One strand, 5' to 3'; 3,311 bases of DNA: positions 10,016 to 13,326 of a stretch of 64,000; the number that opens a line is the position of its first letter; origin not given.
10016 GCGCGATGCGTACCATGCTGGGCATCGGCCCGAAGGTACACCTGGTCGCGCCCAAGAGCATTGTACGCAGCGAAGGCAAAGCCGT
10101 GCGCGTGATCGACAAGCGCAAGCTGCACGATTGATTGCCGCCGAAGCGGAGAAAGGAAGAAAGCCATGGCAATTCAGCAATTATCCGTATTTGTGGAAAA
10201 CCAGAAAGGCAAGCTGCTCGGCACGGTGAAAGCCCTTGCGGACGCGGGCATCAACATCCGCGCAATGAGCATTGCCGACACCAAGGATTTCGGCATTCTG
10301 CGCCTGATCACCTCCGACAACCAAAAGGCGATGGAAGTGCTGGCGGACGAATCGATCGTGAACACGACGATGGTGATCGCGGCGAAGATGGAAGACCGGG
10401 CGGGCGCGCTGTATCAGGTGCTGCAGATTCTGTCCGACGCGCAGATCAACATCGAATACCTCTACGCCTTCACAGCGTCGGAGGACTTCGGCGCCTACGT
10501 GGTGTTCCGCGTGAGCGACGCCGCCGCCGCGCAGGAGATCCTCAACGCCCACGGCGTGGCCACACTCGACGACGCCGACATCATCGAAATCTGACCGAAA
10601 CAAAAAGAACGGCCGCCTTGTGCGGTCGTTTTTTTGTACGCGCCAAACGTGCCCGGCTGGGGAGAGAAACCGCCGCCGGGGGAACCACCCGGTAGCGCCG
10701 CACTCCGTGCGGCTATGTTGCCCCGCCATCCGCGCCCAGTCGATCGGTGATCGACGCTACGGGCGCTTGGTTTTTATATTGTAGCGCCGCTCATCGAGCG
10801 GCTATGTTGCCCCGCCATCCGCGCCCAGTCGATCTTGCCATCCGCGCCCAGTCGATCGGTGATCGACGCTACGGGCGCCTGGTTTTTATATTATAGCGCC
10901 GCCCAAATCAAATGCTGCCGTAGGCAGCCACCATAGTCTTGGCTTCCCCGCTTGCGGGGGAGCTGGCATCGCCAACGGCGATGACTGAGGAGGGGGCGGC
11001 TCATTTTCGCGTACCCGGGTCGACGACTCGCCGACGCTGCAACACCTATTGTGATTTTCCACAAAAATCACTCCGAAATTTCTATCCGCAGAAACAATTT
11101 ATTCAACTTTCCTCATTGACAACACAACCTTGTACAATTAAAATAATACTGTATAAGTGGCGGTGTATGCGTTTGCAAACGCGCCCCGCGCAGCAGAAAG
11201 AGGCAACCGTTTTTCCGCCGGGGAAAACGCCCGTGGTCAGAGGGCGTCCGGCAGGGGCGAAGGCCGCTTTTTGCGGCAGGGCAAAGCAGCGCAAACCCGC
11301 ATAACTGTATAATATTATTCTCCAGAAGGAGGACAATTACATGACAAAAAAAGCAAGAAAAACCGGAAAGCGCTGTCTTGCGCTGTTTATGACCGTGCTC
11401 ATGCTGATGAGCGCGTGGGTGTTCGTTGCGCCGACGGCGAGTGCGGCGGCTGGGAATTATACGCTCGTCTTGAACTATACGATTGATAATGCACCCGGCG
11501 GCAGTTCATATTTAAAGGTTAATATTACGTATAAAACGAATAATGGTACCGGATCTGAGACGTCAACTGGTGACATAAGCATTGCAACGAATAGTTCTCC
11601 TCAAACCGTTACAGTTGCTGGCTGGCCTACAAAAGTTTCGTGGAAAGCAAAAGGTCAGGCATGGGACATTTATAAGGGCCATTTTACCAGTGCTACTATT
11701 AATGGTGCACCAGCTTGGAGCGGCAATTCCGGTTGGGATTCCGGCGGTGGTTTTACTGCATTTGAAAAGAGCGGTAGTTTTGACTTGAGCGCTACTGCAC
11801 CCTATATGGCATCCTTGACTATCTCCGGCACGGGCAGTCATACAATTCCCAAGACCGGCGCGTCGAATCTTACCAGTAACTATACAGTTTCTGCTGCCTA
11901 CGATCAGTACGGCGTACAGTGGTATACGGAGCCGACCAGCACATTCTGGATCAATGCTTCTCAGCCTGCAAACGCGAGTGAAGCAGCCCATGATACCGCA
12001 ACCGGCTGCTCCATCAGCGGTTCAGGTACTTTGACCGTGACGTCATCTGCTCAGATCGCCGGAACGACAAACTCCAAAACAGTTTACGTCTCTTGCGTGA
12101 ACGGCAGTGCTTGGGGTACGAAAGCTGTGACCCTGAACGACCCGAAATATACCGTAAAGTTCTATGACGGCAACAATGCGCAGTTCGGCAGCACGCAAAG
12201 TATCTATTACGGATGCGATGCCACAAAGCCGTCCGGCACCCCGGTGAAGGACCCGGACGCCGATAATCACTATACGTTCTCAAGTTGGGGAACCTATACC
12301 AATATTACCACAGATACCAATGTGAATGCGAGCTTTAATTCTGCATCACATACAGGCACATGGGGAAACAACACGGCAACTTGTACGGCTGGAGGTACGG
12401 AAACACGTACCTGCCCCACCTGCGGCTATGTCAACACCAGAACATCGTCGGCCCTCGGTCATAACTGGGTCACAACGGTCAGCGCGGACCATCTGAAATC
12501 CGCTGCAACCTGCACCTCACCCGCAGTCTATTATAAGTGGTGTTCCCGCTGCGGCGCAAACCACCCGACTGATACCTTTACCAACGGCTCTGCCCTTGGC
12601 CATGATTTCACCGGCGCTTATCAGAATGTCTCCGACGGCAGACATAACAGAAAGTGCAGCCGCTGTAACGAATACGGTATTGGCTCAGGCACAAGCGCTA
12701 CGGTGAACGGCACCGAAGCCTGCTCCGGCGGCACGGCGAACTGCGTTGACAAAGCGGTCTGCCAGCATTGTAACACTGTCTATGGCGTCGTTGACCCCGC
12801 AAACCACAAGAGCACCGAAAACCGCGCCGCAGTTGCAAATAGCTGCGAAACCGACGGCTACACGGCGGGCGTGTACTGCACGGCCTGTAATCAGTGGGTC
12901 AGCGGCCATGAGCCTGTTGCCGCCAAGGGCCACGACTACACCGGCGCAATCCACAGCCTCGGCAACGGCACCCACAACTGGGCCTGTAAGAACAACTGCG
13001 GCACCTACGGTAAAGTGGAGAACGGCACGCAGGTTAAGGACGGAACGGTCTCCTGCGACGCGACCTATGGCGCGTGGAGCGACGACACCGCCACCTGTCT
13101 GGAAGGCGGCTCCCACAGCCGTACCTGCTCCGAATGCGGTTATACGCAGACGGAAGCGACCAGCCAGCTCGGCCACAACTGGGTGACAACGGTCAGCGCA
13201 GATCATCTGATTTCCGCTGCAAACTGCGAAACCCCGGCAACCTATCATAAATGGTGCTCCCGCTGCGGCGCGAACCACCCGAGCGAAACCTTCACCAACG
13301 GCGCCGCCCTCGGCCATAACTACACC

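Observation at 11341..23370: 4009-aa secreted protein built almost entirely from unassigned Cys/His-punctuated mini-modules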

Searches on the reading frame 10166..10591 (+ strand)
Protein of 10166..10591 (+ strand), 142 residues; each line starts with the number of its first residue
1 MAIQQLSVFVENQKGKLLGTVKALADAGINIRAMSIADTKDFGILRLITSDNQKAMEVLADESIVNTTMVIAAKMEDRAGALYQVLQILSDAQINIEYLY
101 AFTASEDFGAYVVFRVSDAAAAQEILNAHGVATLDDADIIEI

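Call 103: search_protein_families(library=pfam, proteins=[window:10166-10591:+], max_evalue=0.001)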
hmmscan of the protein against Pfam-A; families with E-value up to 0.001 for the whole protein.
window:10166-10591:+ (142 aa): 7 families
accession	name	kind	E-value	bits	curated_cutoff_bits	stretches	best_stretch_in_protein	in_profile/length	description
PF19571.5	ACT_8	-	8e-27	94.2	23.5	1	1-141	1-140/141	ACT domain pair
PF01842.31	ACT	-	3.7e-16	59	27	2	71-128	3-60/66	ACT domain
PF22629.2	ACT_AHAS_ss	-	1e-10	42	27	1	75-127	5-57/67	AHAS small subunit-like ACT domain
PF13291.12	ACT_4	-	6.7e-08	33.6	27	0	70-126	8-66/80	ACT domain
PF13840.12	ACT_7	-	9.3e-06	25.8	27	0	17-42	24-48/65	ACT domain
PF22468.2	ACT_9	-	1.3e-05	25.3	27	0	70-99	3-32/61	ACT domain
PF24931.1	ACT_ACR9_3rd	-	0.00033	21.1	27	0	58-106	2-50/98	ACR9-like, ACT-like domain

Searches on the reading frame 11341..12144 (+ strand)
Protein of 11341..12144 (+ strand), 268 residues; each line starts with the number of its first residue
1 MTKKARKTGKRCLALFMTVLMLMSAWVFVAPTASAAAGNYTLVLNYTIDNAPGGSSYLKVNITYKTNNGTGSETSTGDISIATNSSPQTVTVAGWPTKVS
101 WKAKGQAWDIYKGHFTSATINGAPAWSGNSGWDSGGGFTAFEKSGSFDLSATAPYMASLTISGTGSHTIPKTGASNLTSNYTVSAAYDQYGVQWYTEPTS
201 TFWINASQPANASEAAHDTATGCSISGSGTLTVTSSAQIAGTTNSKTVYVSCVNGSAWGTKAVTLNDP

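Call 77: predict_structure(alignment_id=A3)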
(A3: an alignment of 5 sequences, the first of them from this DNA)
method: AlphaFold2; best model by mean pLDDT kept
length: 268 residues; sequences in the alignment: 5
mean_pLDDT: 53.8   pTM: 0.49
mean pLDDT of the five models: 53.8, 53.6, 53.5, 52.6, 52.4
residues with pLDDT >= 90: 9; 70-90: 76; 50-70: 41; < 50: 142
segments of 3 or more residues with pLDDT < 50: 1-8, 22-37, 151-268
pLDDT, mean of each block of 10 residues (from residue 1): 47 59 41 47 84 73 75 82 78 82 79 82 74 74 83 40 37 39 35 30 29 25 34 37 31 28 27
secondary structure, 60 per line:
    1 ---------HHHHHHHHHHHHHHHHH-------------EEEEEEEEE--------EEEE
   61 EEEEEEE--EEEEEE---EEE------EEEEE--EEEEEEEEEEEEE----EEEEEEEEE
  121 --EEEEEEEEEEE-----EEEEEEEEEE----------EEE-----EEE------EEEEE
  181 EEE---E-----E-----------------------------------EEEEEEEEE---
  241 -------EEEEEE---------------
elements in order: H10-26 E40-48 E57-67 E70-75 E79-81 E88-92 E95-107 E112-120 E123-133 E139-148 E159-161 E167-169 E176-183 E229-237 E248-253

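Call 80: fold_search(model_id=the predicted structure, library=pdb)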
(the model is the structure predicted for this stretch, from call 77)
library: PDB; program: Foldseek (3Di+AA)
matches with E <= 10: 568; with E <= 0.001: 0
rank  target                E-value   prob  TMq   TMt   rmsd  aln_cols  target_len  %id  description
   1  3u6g_A                4.7e-03  1.00  0.26  0.46   5.7       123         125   14  Crystal structure of a domain of unknown function, DUF4425 (BVU_3708) from Bacteroides vulgatus ATCC 8482 at 1.35 A re (released 2011-11-02)
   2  3u6g_B                5.5e-03  1.00  0.27  0.47   5.4       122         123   13  Crystal structure of a domain of unknown function, DUF4425 (BVU_3708) from Bacteroides vulgatus ATCC 8482 at 1.35 A re (released 2011-11-02)
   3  4qey_D                1.4e-02  0.99  0.28  0.52   5.7       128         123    8  Crystal structure of a DUF4425 family protein (BACOVA_05332) from Bacteroides ovatus ATCC 8483 at 2.52 A resolution (released 2014-07-16)
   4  4qey_B                1.5e-02  0.99  0.28  0.51   5.7       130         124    8  Crystal structure of a DUF4425 family protein (BACOVA_05332) from Bacteroides ovatus ATCC 8483 at 2.52 A resolution (released 2014-07-16)
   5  8ghc_A                1.5e-02  0.98  0.24  0.11   7.2       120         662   13  The structure of h12-LOX in dimeric form (released 2023-08-09)
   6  4qey_A                1.6e-02  0.99  0.28  0.50   5.8       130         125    9  Crystal structure of a DUF4425 family protein (BACOVA_05332) from Bacteroides ovatus ATCC 8483 at 2.52 A resolution (released 2014-07-16)
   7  2lrg_MODEL_1_A        3.2e-02  0.98  0.27  0.48   4.9       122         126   10  NMR structure of the protein YP_001300941.1 from Bacteroides vulgatus (released 2012-04-18)
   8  3cwz_B                8.6e-02  0.90  0.25  0.22   5.9       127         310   10  Structure of RAB6(GTP)-R6IP1 complex (released 2008-11-18)
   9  7ttj_A                9.1e-02  0.80  0.22  0.10   9.0       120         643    8  Stable-5-LOX elongated Ha2 (released 2022-08-31)
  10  2ppl                  1.1e-01  0.51  0.18  0.12   9.6       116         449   14  Human Pancreatic lipase-related protein 1 (released 2007-06-05)
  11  3fg3_B                1.3e-01  0.85  0.23  0.10   8.5       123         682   12  Crystal structure of Delta413-417:GS I805W LOX (released 2009-08-18)
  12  7laf_A                1.3e-01  0.80  0.22  0.10   7.1       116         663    9  15-lipoxygenase-2 loop mutant bound to imidazole-based inhibitor (released 2022-01-19)
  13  3fg3_D                1.3e-01  0.72  0.20  0.09   7.9       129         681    9  Crystal structure of Delta413-417:GS I805W LOX (released 2009-08-18)
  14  4qwt_B                1.4e-01  0.72  0.21  0.09   7.8       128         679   10  Anaerobic crystal structure of delta413-417:GS LOX in complex with arachidonate (released 2014-09-24)
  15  7ttl_C                1.5e-01  0.77  0.23  0.11   7.6       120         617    8  Stable-5-LOX elongated Ha2 (4 copies ASU) (released 2022-08-31)
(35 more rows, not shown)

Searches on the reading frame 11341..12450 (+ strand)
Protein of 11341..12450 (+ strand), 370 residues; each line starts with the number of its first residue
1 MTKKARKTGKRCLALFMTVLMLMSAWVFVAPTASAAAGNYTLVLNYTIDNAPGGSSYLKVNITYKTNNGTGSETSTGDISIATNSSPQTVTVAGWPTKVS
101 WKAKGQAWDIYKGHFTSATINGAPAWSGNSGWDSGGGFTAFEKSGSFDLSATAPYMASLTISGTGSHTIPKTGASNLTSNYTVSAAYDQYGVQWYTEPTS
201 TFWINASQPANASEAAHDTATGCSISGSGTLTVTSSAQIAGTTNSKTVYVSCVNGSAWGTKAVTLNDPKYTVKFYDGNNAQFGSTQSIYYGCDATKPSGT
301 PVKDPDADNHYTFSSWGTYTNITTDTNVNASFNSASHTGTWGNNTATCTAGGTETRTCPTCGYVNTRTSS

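Call 12: find_homologous_proteins(query=window:11341-12450:+, max_evalue=0.001)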
Query window:11341-12450:+ (370 aa): 2 proteins with E <= 0.001 among 4834 candidates.
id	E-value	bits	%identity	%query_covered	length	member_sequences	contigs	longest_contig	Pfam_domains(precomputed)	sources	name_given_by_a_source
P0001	7.8e-26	110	43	49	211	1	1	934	-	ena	-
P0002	2.1e-15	75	37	46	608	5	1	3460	-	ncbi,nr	ncbi:MAG: hypothetical protein IJG23_05040 [Clostridia bacterium]|nr:hypothetical protein [Clostridi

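Call 19: search_protein_families(library=pfam, proteins=[window:11446-12345:+], max_evalue=10)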
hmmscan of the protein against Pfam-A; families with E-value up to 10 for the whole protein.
window:11446-12345:+ (300 aa): 0 families

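Call 24: find_related_loci(query=window:11341-12450:+, collection=genome_contigs, flank=10000)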
Query window:11341-12450:+ (370 aa) in genome_contigs; peptide patterns used: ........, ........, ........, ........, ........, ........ (x = any residue, [..] = any of these).
87 stretches matched a pattern; 19 encode a relative of the query (tblastn E <= 1e-3); 19 distinct loci.
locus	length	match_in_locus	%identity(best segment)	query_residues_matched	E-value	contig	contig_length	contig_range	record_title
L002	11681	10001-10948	35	4-324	6e-28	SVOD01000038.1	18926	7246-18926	MAG: Oscillospiraceae bacterium isolate SIG556 NODE_5376_length_18926_cov_5.184095, whole genome shotgun sequence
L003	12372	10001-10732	32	1-208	1e-21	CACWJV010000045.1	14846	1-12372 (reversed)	MAG: Ruminococcaceae bacterium isolate RUG10646 genome assembly, contig: RUG10646_asm_45, whole genome shotgun sequence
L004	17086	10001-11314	34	3-363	1e-19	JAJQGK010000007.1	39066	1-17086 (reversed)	MAG: Clostridiales bacterium isolate U.11_5 NODE_125_length_39066_cov_12.406757, whole genome shotgun sequence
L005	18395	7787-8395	37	1-194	4e-20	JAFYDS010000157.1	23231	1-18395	MAG: Clostridia bacterium isolate RGIG6997 Sheep_Rumen.Co__c2867424, whole genome shotgun sequence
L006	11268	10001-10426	39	232-368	1e-14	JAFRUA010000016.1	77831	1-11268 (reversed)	MAG: Clostridia bacterium isolate RGIG2800 Goat_Omasum-6__c125201, whole genome shotgun sequence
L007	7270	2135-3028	27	1-279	3e-13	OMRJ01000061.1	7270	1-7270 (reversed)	uncultured Clostridiales bacterium isolate RUG806 genome assembly, contig: k87_13942947, whole genome shotgun sequence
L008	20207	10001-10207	46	1-70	1e-12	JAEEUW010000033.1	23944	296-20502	MAG: Clostridiaceae bacterium isolate Tb.RUG.438 NODE_7511_length_23944_cov_1.349246, whole genome shotgun sequence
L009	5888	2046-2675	35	269-365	1e-10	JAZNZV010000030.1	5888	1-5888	MAG: Eubacteriales bacterium isolate T1900044765_TS20190231.MAGScoT_cleanbin_000043 SGB_2410_k141_792612, whole genome s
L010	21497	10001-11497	38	269-356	5e-10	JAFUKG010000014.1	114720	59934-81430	MAG: Clostridia bacterium isolate RGIG4571 Roe_deer_Rectum-2__c181895, whole genome shotgun sequence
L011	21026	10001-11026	39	269-363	5e-9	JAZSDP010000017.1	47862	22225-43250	MAG: Acutalibacteraceae bacterium isolate T1900044596_TS20190062.MAGScoT_cleanbin_000041 SGB_667_k141_2264128, whole gen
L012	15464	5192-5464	34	269-362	3e-8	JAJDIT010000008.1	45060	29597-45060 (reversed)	Acholeplasma sp. OttesenSCG-928-E16 AH-928-E16_NODE_8, whole genome shotgun sequence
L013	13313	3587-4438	33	3-368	3e-8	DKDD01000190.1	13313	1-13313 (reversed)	MAG TPA_asm: Ruminococcaceae bacterium UBA6857 UBA6857_contig_1906, whole genome shotgun sequence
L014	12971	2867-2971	54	3-37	2e-8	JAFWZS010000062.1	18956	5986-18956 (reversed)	MAG: Clostridia bacterium isolate RGIG6218 Sheep_Rectum-2__c587358, whole genome shotgun sequence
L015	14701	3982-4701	26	6-194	3e-9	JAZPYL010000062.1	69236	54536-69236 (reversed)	MAG: Acutalibacteraceae bacterium isolate T1900044647_TS20190113.MAGScoT_cleanbin_000015 SGB_1387_k141_3069413, whole ge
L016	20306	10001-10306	40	268-362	5e-10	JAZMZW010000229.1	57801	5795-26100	MAG: Faecousia sp. isolate T1900044749_TS20190415.MAGScoT_cleanbin_000029 SGB_2164_k141_5161228, whole genome shotgun se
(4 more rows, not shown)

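Call 82: search_protein_families(library=pfam, proteins=[L010:9299-12523:+, L007:2135-6724:+], max_evalue=0.0001)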
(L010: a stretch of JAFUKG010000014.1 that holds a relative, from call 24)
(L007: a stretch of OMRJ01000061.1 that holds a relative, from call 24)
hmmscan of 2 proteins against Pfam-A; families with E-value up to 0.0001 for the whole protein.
L010:9299-12523:+ (1075 aa): 1 family
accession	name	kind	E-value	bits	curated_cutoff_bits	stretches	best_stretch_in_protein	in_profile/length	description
PF00395.25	SLH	-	5.7e-33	113.1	20.8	3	40-83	1-43/44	S-layer homology domain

L007:2135-6724:+ (1530 aa): 0 families

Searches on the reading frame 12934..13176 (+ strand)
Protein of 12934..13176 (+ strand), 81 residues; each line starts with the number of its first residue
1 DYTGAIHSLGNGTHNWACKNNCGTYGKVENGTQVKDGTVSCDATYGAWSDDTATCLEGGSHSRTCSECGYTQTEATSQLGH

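Call 102: search_solved_structures(query=A5, max_evalue=1, show_alignments=1)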
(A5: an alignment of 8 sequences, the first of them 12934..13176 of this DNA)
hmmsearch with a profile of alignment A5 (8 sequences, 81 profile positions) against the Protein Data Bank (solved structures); distinct sequences matched with E-value up to 1: 20.
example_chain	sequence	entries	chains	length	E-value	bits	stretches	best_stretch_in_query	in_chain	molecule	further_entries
9qa6_A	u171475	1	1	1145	0.00064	23.1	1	9-76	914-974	IgA protease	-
9uum_I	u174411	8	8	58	0.13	15.8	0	54-81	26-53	Zinc finger protein Aiolos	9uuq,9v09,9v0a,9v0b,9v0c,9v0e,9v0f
7qca_LPP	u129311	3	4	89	0.13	15.7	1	42-74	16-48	60S ribosomal protein L37a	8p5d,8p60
2kmk_A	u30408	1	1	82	0.52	13.8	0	45-78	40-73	Zinc finger protein Gfi-1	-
5kbq_A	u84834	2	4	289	0.56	13.7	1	45-70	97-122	Serine/threonine-protein kinase PAK 1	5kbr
3q52_A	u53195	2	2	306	0.57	13.7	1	45-70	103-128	Serine/threonine-protein kinase PAK 1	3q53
3uk3_C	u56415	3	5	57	0.57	13.7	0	56-78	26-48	Zinc finger protein 217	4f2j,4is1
3q4z_A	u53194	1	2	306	0.57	13.7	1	45-70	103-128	Serine/threonine-protein kinase PAK 1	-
9d4x_A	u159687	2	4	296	0.57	13.7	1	45-70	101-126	Serine/threonine-protein kinase PAK 1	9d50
5dew_A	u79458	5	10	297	0.57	13.7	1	45-70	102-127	Serine/threonine-protein kinase PAK 1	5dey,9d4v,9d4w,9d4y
4o0r_A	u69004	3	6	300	0.57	13.7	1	45-70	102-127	Serine/threonine-protein kinase PAK 1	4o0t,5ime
4p90_A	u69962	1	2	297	0.58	13.7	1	45-70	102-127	Serine/threonine-protein kinase PAK 1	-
4zlo_A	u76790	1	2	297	0.58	13.7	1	45-70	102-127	Serine/threonine-protein kinase PAK 1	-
4zy4_A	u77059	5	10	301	0.58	13.7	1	45-70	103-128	Serine/threonine-protein kinase PAK 1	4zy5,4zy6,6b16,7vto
1yhv_A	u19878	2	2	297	0.58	13.7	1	45-70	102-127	Serine/threonine-protein kinase PAK 1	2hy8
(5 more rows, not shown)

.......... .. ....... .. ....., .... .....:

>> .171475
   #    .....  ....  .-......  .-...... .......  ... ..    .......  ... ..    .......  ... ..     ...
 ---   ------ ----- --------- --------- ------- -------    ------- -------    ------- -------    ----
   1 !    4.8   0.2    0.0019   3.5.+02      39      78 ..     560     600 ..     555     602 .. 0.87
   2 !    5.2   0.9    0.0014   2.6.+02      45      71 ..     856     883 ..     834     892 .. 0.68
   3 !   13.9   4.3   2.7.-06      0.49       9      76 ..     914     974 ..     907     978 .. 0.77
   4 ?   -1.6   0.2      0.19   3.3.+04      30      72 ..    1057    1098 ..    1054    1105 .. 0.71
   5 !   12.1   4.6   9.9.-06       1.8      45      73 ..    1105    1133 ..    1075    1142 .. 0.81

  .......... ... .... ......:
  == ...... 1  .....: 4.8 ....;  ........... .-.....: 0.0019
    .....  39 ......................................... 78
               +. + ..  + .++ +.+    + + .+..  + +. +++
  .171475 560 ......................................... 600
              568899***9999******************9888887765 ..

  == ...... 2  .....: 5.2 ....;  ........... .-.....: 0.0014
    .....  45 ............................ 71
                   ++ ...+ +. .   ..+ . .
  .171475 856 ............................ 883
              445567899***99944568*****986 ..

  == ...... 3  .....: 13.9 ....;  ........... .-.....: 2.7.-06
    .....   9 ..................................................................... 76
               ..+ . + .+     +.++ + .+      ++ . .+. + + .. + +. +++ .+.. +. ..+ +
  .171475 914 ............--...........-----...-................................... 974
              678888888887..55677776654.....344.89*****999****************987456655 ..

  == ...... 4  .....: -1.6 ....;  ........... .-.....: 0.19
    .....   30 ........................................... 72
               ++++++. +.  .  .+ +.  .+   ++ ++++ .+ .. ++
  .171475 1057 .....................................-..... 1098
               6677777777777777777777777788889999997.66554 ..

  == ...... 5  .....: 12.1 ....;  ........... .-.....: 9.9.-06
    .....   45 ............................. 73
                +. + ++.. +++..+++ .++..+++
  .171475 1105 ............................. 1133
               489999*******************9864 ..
